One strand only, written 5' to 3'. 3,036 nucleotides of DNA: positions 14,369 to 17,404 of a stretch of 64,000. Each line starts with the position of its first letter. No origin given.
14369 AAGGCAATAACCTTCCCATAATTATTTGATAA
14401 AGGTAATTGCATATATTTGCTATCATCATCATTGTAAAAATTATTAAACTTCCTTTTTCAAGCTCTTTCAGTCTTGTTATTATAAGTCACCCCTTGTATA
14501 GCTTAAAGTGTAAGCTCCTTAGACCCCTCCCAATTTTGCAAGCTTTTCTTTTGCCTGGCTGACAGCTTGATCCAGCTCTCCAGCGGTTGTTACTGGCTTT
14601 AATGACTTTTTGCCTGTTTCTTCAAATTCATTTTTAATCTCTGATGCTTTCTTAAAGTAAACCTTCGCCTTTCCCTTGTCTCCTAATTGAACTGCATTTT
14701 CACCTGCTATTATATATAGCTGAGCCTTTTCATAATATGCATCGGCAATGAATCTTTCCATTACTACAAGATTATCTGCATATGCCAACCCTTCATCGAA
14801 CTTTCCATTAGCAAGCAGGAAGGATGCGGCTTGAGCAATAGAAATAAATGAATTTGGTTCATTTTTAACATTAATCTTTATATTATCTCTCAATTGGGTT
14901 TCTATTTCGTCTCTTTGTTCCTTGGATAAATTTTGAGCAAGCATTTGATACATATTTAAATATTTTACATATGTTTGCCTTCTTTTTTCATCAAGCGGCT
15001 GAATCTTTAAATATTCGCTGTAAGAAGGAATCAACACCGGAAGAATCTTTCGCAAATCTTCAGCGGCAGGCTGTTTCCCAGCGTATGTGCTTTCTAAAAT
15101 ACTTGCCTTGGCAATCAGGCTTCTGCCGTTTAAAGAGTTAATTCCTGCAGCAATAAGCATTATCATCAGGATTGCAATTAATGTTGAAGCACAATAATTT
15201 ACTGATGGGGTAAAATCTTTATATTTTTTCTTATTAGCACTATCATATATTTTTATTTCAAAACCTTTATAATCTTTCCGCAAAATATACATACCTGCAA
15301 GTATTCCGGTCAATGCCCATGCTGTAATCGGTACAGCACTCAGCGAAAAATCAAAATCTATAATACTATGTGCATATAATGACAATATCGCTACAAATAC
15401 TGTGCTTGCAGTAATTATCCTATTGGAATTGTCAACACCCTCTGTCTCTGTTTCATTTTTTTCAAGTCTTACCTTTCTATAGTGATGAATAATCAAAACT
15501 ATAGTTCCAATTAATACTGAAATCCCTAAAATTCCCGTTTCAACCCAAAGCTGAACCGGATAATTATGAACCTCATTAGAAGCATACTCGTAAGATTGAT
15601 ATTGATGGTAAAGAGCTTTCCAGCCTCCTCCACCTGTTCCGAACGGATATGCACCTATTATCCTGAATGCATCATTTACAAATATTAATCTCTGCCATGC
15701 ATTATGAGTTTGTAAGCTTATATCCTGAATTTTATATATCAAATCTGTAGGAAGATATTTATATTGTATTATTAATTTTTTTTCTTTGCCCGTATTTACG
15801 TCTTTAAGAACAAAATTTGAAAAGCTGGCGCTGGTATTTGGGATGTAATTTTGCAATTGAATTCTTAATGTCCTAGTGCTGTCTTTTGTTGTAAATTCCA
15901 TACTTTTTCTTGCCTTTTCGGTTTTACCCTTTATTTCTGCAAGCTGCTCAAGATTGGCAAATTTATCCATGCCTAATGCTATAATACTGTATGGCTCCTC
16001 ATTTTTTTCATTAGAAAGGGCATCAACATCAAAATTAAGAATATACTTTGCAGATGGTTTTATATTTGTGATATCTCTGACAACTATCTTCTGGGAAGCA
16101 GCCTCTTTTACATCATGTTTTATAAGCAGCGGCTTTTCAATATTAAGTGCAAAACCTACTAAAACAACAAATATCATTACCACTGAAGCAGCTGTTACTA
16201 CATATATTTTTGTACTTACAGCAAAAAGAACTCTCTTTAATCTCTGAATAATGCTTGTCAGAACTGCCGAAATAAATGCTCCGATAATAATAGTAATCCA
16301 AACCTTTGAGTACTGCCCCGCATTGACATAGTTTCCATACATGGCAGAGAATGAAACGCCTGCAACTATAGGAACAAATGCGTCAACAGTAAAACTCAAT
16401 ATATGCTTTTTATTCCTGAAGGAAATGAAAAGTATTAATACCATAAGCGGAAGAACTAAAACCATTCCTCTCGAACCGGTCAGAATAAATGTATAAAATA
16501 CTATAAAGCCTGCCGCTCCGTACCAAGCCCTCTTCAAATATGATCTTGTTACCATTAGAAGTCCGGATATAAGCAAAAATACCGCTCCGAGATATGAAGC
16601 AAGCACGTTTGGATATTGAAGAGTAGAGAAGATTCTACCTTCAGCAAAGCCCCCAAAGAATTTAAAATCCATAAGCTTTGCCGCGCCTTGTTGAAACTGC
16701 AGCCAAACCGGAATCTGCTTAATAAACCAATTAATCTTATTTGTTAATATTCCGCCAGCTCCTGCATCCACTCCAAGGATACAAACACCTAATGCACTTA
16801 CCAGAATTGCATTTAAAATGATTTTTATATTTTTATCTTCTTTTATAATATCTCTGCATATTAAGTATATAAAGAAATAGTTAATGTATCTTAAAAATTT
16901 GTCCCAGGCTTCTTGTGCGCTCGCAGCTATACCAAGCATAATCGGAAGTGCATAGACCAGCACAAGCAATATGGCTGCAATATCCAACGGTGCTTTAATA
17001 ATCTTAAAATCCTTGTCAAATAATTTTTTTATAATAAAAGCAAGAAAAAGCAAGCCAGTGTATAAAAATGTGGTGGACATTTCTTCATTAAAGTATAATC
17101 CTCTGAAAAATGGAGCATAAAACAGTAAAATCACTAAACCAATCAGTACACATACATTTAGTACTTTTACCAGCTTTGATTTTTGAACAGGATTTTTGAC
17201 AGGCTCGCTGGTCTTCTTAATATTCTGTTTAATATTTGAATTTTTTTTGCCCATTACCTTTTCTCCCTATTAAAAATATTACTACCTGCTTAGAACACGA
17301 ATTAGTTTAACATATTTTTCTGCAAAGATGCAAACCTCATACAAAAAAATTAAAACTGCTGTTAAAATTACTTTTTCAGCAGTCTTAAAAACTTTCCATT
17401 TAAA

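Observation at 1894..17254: Hybrid surface-polysaccharide locus: ABC (Wzm/Wzt-CBM) and Wzx/Wzy-like components together, two LtaS-like transferases, but no recognisable glycosyltransferases or priming transferase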

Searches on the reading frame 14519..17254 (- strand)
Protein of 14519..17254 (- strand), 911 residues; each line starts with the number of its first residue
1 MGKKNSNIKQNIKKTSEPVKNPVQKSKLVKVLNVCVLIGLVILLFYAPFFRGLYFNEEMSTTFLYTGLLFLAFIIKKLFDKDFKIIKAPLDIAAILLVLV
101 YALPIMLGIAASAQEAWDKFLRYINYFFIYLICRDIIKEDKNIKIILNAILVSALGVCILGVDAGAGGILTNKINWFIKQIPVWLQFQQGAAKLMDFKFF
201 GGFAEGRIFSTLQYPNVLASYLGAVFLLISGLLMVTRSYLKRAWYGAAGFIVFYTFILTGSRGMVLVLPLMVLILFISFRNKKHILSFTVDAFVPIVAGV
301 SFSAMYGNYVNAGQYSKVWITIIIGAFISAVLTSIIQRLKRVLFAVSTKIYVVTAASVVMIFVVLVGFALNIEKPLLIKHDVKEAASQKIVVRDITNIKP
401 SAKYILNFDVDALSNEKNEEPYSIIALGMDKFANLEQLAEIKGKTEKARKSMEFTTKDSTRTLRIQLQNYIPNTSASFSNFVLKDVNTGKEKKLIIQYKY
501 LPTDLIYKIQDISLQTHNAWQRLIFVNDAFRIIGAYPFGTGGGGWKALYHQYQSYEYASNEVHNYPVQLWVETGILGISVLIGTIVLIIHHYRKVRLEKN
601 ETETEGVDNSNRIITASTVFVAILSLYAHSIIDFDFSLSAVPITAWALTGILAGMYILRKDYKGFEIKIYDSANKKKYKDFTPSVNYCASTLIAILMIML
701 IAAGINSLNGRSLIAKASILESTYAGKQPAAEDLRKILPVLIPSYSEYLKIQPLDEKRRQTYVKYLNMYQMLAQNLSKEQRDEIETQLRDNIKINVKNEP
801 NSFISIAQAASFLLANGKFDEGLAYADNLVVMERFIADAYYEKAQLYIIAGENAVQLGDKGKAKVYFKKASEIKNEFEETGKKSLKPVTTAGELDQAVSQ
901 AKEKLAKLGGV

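Call 5: search_protein_families(library=pfam, proteins=[window:14519-17254:-], max_evalue=0.01)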
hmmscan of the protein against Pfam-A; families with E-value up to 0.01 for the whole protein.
window:14519-17254:- (911 aa): 2 families
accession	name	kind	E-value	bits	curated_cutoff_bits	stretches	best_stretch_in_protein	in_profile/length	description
PF04932.20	Wzy_C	-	6.3e-07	29.7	31.7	1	513-581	75-148/149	O-Antigen ligase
PF13424.12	TPR_12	-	0.0097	16.5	30.1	0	808-875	8-76/77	Tetratricopeptide repeat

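Call 11: search_protein_families(library=ncbifam, proteins=[window:14519-17254:-], max_evalue=0.01)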
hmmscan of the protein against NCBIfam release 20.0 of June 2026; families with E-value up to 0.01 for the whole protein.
window:14519-17254:- (911 aa): 1 family
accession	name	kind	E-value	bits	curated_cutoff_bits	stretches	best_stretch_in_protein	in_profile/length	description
TIGR00947.1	2A73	equivalog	1.5e-08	34.1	366.4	2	206-289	162-247/425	IctB family putative bicarbonate transporter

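Call 17: find_homologous_proteins(query=window:14519-17254:-)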
Query window:14519-17254:- (911 aa): 31 proteins with E <= 0.001 among 8000 candidates.
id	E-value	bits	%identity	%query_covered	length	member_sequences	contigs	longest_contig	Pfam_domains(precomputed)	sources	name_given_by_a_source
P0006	0.0e+0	1992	100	100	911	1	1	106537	PF04932.21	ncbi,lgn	ncbi:MAG: hypothetical protein ACM3KR_00260 [Deltaproteobacteria bacterium]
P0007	0.0e+0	1359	66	100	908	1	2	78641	PF04932.21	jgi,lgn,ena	-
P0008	0.0e+0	1290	65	100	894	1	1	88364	-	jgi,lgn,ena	-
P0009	0.0e+0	1286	65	96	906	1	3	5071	PF04932.21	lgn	-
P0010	0.0e+0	1269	63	98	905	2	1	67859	PF04932.21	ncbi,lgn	ncbi:MAG: O-antigen ligase family protein [Ignavibacteriales bacterium]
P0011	0.0e+0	1269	65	98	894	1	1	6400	PF04932.21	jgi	-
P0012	1.7e-265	901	48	98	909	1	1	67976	PF04932.21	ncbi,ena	-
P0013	1.9e-265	901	48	99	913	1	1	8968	PF04932.21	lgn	-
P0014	2.6e-260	884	47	99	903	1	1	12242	PF04932.21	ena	-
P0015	6.5e-259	880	47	99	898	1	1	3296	PF04932.21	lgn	-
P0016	3.1e-252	858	48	98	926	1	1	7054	PF04932.21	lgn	-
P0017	3.5e-249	848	47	97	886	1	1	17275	PF13181.13,PF04932.21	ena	-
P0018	5.3e-249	847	47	99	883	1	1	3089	PF04932.21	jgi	jgi:hypothetical protein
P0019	2.0e-242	825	46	99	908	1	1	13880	PF04932.21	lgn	-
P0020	4.0e-224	765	44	96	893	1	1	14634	PF04932.21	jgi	jgi:hypothetical protein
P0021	5.4e-96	341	30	97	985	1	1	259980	PF02018.24,PF04932.21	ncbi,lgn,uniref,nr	ncbi:hypothetical protein TR13x_04635 [Caloranaerobacter sp. TR13]|uniref:O-antigen ligase family pr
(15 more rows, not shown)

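Call 18: find_encoding_contigs(protein=P0007, flank=10000, max_places=2)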
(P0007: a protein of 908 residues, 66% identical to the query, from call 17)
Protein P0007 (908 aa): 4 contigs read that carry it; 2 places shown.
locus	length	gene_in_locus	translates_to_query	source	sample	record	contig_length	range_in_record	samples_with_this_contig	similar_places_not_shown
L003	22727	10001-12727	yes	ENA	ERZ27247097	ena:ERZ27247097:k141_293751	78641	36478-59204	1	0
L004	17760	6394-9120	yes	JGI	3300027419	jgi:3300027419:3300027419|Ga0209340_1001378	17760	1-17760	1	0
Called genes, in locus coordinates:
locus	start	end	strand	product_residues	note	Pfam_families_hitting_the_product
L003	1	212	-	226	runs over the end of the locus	PF02308:MgtC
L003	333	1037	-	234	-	PF09551:Spore_II_R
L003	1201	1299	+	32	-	-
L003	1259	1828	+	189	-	-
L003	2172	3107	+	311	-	PF14478:DUF4430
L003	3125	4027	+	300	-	PF02361:CbiQ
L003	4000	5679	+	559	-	PF03193:RsgA_GTPase (faint), PF13175:AAA_15 (faint), PF13191:AAA_16 (faint), PF13476:AAA_23 (faint), PF13481:AAA_25 (faint), PF00005:ABC_tran, PF00005:ABC_tran, PF13304:AAA_21 (weak), +7 more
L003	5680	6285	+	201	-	PF07155:ECF-ribofla_trS (weak), PF12822:ECF_trnsprt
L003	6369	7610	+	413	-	PF13243:SQHop_cyclase_C (faint), PF00432:Prenyltrans (weak), PF13249:SQHop_cyclase_N (weak), PF00432:Prenyltrans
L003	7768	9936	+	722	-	PF13243:SQHop_cyclase_C (faint), PF14478:DUF4430, PF00395:SLH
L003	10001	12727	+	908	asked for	PF04932:Wzy_C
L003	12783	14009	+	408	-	PF01943:Polysacc_synt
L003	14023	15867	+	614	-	PF00884:Sulfatase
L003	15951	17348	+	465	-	PF00483:NTP_transferase, PF12804:NTP_transf_3 (weak), PF22640:ManC_GMP_beta-helix, PF01050:MannoseP_isomer, PF07883:Cupin_2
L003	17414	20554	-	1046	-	PF22148:Fervidolysin_NPro-like, PF00082:Peptidase_S8, PF02368:Big_2 (weak)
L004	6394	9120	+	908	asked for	PF04932:Wzy_C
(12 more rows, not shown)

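Call 19: find_encoding_contigs(protein=P0012, flank=10000, max_places=2)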
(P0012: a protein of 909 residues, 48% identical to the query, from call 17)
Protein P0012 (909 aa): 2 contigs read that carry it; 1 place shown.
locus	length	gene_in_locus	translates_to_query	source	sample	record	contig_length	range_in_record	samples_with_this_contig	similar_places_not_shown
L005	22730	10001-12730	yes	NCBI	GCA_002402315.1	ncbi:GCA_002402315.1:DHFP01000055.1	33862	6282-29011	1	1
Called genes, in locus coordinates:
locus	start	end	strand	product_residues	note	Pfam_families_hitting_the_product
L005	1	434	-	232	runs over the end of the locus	PF09551:Spore_II_R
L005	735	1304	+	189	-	-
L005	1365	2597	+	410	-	PF14478:DUF4430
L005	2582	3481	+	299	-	PF02361:CbiQ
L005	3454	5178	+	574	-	PF01078:Mg_chelatase (faint), PF03193:RsgA_GTPase (faint), PF03215:Rad17 (faint), PF20703:nSTAND1 (faint), PF00005:ABC_tran, PF02463:SMC_N (faint), PF00005:ABC_tran, PF13304:AAA_21, +6 more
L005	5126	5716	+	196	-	PF07155:ECF-ribofla_trS, PF12822:ECF_trnsprt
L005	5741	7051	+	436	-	PF00432:Prenyltrans (weak), PF13249:SQHop_cyclase_N (faint), PF13243:SQHop_cyclase_C (weak)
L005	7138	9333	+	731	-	PF13243:SQHop_cyclase_C (faint), PF14478:DUF4430, PF00395:SLH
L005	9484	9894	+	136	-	-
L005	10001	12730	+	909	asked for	PF04932:Wzy_C (weak)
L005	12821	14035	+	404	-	PF01943:Polysacc_synt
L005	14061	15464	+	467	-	PF00483:NTP_transferase, PF12804:NTP_transf_3 (weak), PF22640:ManC_GMP_beta-helix, PF01050:MannoseP_isomer, PF07883:Cupin_2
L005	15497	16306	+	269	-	PF01061:ABC2_membrane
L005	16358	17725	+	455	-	PF02878:PGM_PMM_I, PF02879:PGM_PMM_II, PF02880:PGM_PMM_III, PF00408:PGM_PMM_IV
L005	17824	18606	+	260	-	PF01061:ABC2_membrane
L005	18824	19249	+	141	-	PF05168:HEPN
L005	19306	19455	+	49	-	PF15919:HicB_lk_antitox (weak)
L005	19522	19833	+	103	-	PF01909:NTP_transf_2, PF18765:Polbeta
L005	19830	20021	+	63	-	PF05168:HEPN (weak)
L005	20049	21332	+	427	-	PF00005:ABC_tran, PF14524:Wzt_C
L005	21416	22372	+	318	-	PF01370:Epimerase, PF04321:RmlD_sub_bind, PF16363:GDP_Man_Dehyd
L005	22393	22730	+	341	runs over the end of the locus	PF01370:Epimerase, PF02719:Polysacc_synt_2 (weak), PF04321:RmlD_sub_bind, PF16363:GDP_Man_Dehyd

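Call 20: find_encoding_contigs(protein=P0021, flank=10000, max_places=2)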
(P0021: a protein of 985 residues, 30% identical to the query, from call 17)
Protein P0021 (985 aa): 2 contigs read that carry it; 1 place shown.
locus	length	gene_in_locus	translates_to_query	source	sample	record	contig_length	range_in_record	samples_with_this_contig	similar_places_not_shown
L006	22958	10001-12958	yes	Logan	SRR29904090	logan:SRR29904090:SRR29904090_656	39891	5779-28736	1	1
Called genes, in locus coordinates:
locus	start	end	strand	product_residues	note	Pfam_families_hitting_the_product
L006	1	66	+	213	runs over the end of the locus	PF01470:Peptidase_C15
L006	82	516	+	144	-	PF06094:GGACT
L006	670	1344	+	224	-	PF00027:cNMP_binding, PF13545:HTH_Crp_2, PF00325:Crp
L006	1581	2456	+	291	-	PF13580:SIS_2, PF22198:GKRP_SIS_2, PF22645:GKRP_SIS_N, PF01380:SIS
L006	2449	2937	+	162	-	PF00358:PTS_EIIA_1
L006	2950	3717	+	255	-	PF00392:GntR, PF07702:UTRA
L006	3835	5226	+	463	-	PF02378:PTS_EIIC, PF00367:PTS_EIIB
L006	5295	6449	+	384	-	PF01979:Amidohydro_1, PF07969:Amidohydro_3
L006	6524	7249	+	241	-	PF01182:Glucosamine_iso, PF04198:Sugar-bind (faint)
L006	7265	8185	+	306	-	PF25509:DUF7916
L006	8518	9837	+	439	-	PF02706:Wzz, PF13807:GNVR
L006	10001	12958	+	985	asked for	PF04932:Wzy_C, PF02018:CBM_4_9 (weak)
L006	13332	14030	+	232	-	PF02585:PIG-L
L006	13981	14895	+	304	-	PF00551:Formyl_trans_N, PF02911:Formyl_trans_C (weak)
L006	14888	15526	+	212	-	PF02397:Bac_transf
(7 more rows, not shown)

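Call 22: search_solved_structures(query=window:14519-17254:-, max_evalue=1)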
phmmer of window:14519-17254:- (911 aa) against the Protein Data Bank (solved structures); distinct sequences matched with E-value up to 1: 0.

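Call 37: find_encoding_contigs(protein=P0008, flank=10000, max_places=1)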
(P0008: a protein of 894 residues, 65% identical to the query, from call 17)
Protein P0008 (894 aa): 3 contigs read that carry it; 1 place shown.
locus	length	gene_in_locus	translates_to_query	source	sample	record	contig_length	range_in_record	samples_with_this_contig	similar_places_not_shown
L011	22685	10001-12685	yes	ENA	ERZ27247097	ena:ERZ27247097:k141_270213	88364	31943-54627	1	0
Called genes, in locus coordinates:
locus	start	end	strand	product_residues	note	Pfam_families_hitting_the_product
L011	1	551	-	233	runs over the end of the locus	PF09551:Spore_II_R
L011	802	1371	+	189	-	-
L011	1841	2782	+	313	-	PF14478:DUF4430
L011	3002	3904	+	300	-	PF02361:CbiQ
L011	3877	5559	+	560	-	PF03193:RsgA_GTPase (faint), PF13476:AAA_23 (faint), PF20703:nSTAND1 (faint), PF00005:ABC_tran, PF02463:SMC_N (faint), PF05729:NACHT (faint), PF00005:ABC_tran, PF13304:AAA_21, +6 more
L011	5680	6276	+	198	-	PF07155:ECF-ribofla_trS, PF12822:ECF_trnsprt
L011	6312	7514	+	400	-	PF13243:SQHop_cyclase_C (faint), PF13249:SQHop_cyclase_N (weak), PF00432:Prenyltrans (weak)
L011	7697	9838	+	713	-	PF00432:Prenyltrans (faint), PF13243:SQHop_cyclase_C (faint), PF14478:DUF4430, PF00395:SLH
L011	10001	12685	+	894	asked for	-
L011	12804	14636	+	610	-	PF00884:Sulfatase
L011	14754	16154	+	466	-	PF00483:NTP_transferase, PF12804:NTP_transf_3 (weak), PF22640:ManC_GMP_beta-helix, PF01050:MannoseP_isomer, PF07883:Cupin_2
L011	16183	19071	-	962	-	PF22148:Fervidolysin_NPro-like (weak), PF00082:Peptidase_S8, PF26182:Ig_NUP210_5th (faint), PF02368:Big_2, PF22359:Big-like (weak), PF02368:Big_2 (weak), PF22359:Big-like (weak), PF02368:Big_2 (weak)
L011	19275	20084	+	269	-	PF01061:ABC2_membrane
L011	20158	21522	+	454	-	PF00005:ABC_tran, PF14524:Wzt_C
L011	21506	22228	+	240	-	PF00483:NTP_transferase, PF12804:NTP_transf_3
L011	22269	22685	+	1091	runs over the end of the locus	PF01209:Ubie_methyltran (faint), PF07021:MetW (weak), PF13489:Methyltransf_23, PF08241:Methyltransf_11, PF08242:Methyltransf_12, PF13649:Methyltransf_25, PF13847:Methyltransf_31, PF13692:Glyco_trans_1_4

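Call 67: predict_structure(alignment_id=A3)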
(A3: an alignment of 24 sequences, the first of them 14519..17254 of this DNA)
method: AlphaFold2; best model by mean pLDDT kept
length: 911 residues; sequences in the alignment: 24
mean_pLDDT: 83.6   pTM: 0.84
mean pLDDT of the five models: 83.6, 82.6, 82.0, 81.1, 79.4
residues with pLDDT >= 90: 361; 70-90: 437; 50-70: 82; < 50: 31
segments of 3 or more residues with pLDDT < 50: 1-24, 601-605
pLDDT, mean of each block of 10 residues (from residue 1): 32 34 59 90 80 62 89 88 85 94 90 92 94 87 93 90 81 80 74 64 71 81 95 89 94 92 87 89 83 88 83 83 93 83 71 70 80 86 70 86 94 81 91 87 90 92 89 87 92 87 78 70 85 92 89 77 85 94 95 75 56 91 94 77 94 88 73 69 81 92 88 82 64 81 91 91 90 83 91 93 91 91 93 87 94 90 92 90 77 86 84 37
secondary structure, 60 per line:
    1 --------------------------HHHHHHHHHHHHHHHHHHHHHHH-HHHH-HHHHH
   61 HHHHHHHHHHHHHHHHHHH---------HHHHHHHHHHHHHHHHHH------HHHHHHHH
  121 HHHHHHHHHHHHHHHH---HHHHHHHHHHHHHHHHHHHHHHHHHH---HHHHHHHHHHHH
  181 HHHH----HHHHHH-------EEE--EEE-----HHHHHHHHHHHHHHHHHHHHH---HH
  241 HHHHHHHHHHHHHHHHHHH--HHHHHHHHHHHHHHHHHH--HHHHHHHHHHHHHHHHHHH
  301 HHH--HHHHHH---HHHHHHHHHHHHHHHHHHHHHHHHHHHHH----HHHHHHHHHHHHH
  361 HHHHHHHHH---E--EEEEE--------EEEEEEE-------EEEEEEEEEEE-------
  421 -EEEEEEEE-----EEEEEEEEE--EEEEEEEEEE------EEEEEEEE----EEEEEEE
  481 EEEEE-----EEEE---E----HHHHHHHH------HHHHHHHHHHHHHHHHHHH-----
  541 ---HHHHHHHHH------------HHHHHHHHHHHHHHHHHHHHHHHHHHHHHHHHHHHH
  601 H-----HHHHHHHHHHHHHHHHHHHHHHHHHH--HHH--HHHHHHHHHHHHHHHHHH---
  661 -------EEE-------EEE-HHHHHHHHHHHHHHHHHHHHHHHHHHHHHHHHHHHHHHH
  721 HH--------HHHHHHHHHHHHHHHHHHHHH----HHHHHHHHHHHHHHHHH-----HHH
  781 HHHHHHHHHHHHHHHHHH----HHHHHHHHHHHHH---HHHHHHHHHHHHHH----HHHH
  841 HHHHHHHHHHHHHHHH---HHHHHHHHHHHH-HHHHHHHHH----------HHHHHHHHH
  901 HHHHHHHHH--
elements in order (helices of 4 or more, strands of 3 or more residues): H27-49 H51-54 H56-79 H89-106 H113-136 H140-165 H169-184 H189-194 E202-204 E207-209 H215-235 H239-259 H262-279 H282-303 H306-311 H315-343 H348-369 E376-380 E389-395 E403-413 E422-429 E435-443 E446-455 E462-469 E474-485 E491-494 H503-510 H517-535 H544-552 H565-601 H607-632 H640-657 E668-670 E678-680 H682-722 H731-751 H756-772 H778-798 H803-815 H819-832 H837-856 H860-871 H873-881 H892-909

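Call 69: fold_search(model_id=the predicted structure, library=pdb)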
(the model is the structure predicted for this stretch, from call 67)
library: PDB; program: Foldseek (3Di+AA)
matches with E <= 10: 1509; with E <= 0.001: 1
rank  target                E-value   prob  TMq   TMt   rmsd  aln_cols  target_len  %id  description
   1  2y6j                  9.8e-04  1.00  0.10  0.50   3.8       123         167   14  X-2 engineered mutated CBM4-2 Carbohydrate Binding Module from a Thermostable Rhodothermus marinus Xylanase (released 2012-03-07)
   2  2zez_C                1.4e-03  1.00  0.10  0.54   3.4       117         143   18  Family 16 Carbohydrate Binding Module-2 (released 2008-03-25)
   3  4bj0_A                1.5e-03  1.00  0.10  0.49   4.1       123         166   17  Xyloglucan binding module (CBM4-2 X2-L110F) in complex with branched xyloses (released 2014-04-23)
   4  2zey_A                1.7e-03  1.00  0.11  0.60   2.8       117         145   19  Family 16 carbohydrate binding module (released 2008-03-04)
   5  8xmz_A                1.7e-03  1.00  0.10  0.60   4.2       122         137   18  Crystal structure of a novel porphyran-binding carbohydrate binding module (released 2024-01-17)
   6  2zey_B                1.8e-03  1.00  0.11  0.60   3.0       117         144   19  Family 16 carbohydrate binding module (released 2008-03-04)
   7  2zez_A                1.8e-03  1.00  0.10  0.54   3.7       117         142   18  Family 16 Carbohydrate Binding Module-2 (released 2008-03-25)
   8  2zew_A                2.2e-03  1.00  0.11  0.59   3.1       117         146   19  Family 16 Cabohydrate Binding Domain Module 1 (released 2008-03-04)
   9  2y6k_A                3.0e-03  1.00  0.10  0.50   3.8       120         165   14  Xylotetraose bound to X-2 engineered mutated CBM4-2 Carbohydrate Binding Module from a Thermostable Rhodothermus marin (released 2012-03-07)
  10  2zez_B                3.2e-03  1.00  0.10  0.57   3.6       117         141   19  Family 16 Carbohydrate Binding Module-2 (released 2008-03-25)
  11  2y64_A                4.1e-03  1.00  0.10  0.49   4.2       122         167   13  Xylopentaose binding mutated (X-2 L110F) CBM4-2 Carbohydrate Binding Module from a Thermostable Rhodothermus marinus X (released 2012-03-07)
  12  2zex_A                4.8e-03  1.00  0.10  0.56   3.3       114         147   18  Family 16 carbohydrate binding module (released 2008-03-04)
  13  3oeb_A                5.0e-03  1.00  0.11  0.60   3.0       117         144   19  Crystal structure of the Q121E mutant of C.polysaccharolyticus CBM16-1 bound to mannopentaose (released 2010-08-25)
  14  3jxs_A                5.0e-03  1.00  0.10  0.48   4.3       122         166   13  Crystal structure of XG34, an evolved xyloglucan binding CBM (released 2009-10-27)
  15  1gu3_A                5.2e-03  1.00  0.09  0.47   5.4       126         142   11  CBM4 structure and function (released 2002-09-26)
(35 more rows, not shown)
